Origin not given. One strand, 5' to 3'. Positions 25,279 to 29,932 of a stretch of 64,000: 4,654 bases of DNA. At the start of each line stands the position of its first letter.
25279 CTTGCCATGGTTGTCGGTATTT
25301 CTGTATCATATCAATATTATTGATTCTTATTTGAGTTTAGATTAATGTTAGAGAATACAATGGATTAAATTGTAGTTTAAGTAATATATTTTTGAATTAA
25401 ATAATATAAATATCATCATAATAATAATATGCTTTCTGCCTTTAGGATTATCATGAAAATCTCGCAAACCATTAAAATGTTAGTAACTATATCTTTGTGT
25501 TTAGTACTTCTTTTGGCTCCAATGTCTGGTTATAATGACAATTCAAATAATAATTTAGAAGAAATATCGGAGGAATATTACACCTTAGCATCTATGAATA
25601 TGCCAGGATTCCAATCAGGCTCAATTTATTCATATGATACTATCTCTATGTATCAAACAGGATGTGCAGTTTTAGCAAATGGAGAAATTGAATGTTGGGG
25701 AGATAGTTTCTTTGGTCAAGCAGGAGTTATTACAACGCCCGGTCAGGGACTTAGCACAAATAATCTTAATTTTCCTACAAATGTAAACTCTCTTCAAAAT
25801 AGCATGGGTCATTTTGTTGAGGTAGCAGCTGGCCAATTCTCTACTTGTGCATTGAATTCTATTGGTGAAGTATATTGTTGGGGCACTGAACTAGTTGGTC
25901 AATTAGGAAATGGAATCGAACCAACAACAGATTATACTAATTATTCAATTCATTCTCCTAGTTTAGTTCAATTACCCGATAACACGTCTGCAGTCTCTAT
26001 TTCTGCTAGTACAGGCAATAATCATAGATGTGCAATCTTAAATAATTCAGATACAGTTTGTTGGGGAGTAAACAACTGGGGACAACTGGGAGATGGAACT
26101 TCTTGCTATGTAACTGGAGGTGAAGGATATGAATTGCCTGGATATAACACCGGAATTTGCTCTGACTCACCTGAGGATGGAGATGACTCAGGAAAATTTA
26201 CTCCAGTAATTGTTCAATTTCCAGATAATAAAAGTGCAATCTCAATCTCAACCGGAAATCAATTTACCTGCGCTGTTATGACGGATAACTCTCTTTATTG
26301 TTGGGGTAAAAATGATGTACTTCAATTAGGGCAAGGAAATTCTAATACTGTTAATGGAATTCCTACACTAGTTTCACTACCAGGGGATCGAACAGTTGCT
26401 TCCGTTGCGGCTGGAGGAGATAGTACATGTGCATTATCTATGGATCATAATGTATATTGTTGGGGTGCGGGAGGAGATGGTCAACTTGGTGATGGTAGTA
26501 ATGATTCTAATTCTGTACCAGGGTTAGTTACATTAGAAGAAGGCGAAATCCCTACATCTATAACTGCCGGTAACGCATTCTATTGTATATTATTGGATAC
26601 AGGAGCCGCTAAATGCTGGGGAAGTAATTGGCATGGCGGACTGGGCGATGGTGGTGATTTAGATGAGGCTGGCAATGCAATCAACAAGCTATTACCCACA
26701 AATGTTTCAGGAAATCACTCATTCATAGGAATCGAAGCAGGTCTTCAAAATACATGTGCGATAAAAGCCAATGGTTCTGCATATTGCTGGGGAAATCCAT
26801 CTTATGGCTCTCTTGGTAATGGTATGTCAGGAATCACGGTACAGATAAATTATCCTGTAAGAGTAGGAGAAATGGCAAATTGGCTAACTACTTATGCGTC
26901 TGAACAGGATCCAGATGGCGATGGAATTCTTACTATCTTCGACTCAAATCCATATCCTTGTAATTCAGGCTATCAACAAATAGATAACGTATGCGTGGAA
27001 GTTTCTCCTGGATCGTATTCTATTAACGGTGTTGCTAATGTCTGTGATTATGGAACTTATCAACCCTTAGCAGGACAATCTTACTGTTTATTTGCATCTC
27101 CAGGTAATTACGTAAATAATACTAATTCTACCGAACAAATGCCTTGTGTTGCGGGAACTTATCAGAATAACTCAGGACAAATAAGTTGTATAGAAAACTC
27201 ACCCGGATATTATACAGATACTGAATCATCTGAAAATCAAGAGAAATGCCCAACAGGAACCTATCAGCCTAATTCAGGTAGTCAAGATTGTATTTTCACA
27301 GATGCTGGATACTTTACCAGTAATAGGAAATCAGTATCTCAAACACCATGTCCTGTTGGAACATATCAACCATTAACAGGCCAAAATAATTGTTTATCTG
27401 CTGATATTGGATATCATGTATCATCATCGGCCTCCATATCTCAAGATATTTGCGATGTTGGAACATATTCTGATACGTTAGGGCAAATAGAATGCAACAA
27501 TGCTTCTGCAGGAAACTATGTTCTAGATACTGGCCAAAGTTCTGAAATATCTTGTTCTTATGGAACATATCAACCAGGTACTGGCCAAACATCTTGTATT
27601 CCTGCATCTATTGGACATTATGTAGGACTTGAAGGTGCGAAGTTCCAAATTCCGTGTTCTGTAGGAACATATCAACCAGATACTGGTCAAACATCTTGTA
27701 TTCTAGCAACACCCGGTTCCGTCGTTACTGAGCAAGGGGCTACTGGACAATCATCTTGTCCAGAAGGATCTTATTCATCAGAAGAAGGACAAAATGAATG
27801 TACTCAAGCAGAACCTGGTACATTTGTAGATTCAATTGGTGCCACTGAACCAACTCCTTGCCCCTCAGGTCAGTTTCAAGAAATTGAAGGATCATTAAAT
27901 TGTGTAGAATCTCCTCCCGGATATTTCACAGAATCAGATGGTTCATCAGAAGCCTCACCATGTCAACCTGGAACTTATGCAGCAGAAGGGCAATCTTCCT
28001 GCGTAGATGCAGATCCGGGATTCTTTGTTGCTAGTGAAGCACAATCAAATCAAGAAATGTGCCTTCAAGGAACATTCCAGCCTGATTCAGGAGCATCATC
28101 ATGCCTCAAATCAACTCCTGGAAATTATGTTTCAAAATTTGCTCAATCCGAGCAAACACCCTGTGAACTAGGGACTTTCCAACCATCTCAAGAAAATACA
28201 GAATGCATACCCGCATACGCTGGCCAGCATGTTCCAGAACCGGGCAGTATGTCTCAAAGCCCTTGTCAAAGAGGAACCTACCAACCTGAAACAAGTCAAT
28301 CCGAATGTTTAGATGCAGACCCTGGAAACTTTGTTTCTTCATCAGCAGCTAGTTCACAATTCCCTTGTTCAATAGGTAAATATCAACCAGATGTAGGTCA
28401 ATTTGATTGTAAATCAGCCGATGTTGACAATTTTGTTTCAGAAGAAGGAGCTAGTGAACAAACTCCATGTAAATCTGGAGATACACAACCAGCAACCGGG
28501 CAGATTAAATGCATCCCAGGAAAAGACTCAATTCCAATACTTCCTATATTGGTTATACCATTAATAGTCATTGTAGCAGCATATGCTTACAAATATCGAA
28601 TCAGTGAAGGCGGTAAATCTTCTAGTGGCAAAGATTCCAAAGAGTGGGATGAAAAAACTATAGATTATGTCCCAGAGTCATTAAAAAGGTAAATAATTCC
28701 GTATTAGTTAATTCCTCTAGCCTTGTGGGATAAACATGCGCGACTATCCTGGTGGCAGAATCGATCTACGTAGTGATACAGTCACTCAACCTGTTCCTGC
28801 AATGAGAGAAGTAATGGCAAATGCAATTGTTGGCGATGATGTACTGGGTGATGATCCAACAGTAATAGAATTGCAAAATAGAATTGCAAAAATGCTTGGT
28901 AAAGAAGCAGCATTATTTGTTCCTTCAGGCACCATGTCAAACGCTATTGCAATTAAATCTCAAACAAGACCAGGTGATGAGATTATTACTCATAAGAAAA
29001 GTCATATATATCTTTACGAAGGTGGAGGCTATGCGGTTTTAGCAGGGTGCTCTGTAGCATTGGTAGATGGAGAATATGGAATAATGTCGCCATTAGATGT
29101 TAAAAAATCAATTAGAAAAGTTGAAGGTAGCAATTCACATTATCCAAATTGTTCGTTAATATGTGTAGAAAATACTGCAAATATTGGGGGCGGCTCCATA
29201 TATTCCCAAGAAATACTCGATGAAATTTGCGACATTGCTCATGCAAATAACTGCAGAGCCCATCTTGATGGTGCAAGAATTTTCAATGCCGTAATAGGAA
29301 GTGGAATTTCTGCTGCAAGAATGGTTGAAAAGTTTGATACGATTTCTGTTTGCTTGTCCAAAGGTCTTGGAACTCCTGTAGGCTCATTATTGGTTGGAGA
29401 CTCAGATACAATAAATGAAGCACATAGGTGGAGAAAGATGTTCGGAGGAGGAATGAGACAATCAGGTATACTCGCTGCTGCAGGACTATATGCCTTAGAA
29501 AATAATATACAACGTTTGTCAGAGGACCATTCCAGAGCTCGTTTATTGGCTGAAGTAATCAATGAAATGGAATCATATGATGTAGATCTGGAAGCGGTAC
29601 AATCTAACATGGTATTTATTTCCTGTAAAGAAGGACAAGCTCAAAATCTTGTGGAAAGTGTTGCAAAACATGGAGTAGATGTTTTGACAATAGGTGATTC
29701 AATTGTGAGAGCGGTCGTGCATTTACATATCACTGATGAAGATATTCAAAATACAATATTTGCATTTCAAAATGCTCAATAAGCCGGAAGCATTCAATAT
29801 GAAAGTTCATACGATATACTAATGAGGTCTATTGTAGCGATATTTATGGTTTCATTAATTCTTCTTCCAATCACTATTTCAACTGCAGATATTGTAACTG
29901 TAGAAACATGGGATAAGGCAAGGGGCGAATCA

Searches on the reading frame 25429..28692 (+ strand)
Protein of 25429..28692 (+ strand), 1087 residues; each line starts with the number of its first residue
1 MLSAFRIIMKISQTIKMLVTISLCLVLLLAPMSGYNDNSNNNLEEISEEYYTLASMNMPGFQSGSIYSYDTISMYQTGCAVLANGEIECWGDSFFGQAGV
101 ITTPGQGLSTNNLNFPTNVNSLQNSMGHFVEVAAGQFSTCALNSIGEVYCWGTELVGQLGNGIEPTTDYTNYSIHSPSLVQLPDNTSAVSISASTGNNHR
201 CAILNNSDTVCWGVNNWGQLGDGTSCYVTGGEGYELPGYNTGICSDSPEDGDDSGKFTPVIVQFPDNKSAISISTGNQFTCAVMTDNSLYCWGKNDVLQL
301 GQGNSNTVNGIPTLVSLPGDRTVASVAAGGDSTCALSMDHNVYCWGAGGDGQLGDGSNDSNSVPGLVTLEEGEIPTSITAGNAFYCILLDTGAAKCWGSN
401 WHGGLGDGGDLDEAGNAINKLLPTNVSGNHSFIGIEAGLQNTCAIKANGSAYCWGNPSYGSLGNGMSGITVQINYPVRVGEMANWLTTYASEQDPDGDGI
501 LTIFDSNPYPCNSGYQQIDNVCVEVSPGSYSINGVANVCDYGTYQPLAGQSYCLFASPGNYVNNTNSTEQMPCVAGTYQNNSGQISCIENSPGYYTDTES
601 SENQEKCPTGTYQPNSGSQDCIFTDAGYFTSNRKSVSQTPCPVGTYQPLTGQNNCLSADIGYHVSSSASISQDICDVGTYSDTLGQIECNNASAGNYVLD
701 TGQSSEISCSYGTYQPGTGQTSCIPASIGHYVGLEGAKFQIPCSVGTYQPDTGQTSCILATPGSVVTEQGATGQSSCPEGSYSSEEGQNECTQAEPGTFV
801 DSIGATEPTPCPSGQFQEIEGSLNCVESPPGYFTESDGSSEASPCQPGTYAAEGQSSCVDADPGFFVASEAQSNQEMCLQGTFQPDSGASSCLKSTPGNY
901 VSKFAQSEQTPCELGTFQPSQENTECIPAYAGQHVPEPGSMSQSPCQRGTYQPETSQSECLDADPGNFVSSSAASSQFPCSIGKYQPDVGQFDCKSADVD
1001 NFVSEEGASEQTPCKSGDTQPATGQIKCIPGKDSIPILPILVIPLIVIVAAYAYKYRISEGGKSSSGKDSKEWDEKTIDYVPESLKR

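Call 81: search_protein_families(library=pfam, proteins=[window:25429-28692:+], max_evalue=0.0001)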
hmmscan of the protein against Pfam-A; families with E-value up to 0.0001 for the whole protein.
window:25429-28692:+ (1087 aa): 5 families
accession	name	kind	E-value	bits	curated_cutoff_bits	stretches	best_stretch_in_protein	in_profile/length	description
PF25390.1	WD40_RLD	-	2.7e-57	195.2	150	2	256-479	21-241/363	RCC1-like domain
PF07699.19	Ephrin_rec_like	-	6.6e-47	157.5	23.1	3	797-845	1-48/48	Tyrosine-protein kinase ephrin type A/B receptor-like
PF00415.24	RCC1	-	8e-43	145.2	21.7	3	286-336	1-50/50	Regulator of chromosome condensation (RCC1) repeat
PF13540.12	RCC1_2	-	1.9e-38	129.7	22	4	271-296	2-27/30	Regulator of chromosome condensation (RCC1) repeat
PF25384.1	Alsin_RLD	-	2.9e-06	27.3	100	0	262-307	269-314/405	Alsin RCC1-like domain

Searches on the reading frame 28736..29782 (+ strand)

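Call 81: search_protein_families(library=pfam, proteins=[window:28736-29782:+], max_evalue=0.0001)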
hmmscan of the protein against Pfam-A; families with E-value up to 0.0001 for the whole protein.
window:28736-29782:+ (348 aa): 3 families
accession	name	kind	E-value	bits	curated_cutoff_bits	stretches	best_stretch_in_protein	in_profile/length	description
PF01212.27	Beta_elim_lyase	-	1.5e-100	336.7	27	1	10-296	1-286/288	Beta-eliminating lyase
PF00155.27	Aminotran_1_2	-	6.8e-08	32.5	19.7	1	28-317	29-331/361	Aminotransferase class I and II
PF00202.27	Aminotran_3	-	9.1e-07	28.3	30.5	0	285-346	336-401/403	Aminotransferase class-III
